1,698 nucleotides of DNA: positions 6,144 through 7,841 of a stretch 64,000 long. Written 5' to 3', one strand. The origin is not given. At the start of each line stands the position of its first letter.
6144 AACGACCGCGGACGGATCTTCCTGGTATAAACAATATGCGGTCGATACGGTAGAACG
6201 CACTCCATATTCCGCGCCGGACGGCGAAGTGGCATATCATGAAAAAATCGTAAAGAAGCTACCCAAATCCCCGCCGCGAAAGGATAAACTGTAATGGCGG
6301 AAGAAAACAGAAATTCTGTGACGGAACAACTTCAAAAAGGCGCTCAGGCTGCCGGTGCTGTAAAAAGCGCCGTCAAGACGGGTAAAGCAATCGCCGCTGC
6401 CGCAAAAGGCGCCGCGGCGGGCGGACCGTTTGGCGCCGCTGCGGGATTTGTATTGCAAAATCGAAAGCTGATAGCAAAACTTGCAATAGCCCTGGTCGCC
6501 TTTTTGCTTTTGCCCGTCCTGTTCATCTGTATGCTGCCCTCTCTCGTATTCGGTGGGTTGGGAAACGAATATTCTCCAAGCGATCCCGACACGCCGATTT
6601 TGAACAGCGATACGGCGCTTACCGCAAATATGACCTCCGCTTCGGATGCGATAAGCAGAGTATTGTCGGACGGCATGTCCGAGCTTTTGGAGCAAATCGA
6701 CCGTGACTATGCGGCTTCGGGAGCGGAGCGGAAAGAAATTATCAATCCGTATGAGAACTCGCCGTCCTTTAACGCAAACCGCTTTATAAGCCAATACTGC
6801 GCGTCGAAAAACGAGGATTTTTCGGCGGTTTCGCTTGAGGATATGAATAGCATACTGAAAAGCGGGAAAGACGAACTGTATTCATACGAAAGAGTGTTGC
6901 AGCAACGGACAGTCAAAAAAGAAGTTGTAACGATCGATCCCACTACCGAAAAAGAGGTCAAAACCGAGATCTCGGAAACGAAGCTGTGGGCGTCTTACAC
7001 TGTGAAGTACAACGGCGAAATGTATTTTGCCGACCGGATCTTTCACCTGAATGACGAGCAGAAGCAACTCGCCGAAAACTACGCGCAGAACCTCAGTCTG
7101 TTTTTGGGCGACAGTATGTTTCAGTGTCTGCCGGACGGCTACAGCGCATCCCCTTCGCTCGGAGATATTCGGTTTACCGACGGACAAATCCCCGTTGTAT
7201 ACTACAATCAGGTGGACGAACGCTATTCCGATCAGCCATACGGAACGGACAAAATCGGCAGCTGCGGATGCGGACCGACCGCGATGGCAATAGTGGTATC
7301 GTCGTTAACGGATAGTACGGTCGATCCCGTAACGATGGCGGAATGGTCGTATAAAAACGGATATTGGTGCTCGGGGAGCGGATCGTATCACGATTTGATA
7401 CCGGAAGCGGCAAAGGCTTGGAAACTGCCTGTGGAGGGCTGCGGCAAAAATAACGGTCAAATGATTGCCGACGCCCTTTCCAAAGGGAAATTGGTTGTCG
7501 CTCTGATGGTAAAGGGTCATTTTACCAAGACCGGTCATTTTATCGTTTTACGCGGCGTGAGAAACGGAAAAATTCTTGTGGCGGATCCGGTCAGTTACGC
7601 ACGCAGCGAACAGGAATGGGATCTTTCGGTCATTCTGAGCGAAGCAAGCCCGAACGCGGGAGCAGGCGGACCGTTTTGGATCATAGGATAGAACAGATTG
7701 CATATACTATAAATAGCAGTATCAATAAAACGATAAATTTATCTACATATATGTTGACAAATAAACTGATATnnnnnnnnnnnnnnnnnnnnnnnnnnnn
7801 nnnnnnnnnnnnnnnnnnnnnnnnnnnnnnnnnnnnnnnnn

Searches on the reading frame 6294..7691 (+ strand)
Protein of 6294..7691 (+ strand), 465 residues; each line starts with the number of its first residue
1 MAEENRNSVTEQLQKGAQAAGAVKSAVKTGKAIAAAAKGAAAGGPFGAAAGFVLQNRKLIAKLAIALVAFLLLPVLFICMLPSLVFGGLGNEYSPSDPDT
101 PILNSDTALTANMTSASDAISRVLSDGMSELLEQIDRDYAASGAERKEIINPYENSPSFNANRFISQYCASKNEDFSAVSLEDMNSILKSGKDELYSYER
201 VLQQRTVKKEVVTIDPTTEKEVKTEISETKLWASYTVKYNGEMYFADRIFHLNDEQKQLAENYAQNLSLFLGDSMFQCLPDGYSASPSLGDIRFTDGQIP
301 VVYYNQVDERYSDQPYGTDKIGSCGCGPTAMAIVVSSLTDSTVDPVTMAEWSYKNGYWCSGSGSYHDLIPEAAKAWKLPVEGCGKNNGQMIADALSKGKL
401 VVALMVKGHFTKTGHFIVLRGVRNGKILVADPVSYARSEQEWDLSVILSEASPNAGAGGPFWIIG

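Call 74: search_protein_families(library=pfam, proteins=[window:6294-7691:+], max_evalue=0.00001)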
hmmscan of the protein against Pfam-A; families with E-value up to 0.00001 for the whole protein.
window:6294-7691:+ (465 aa): 1 family
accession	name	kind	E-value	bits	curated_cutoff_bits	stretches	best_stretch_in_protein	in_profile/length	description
PF13529.12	Peptidase_C39_2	-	1.7e-15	58.3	24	1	300-432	2-142/143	Peptidase_C39 like family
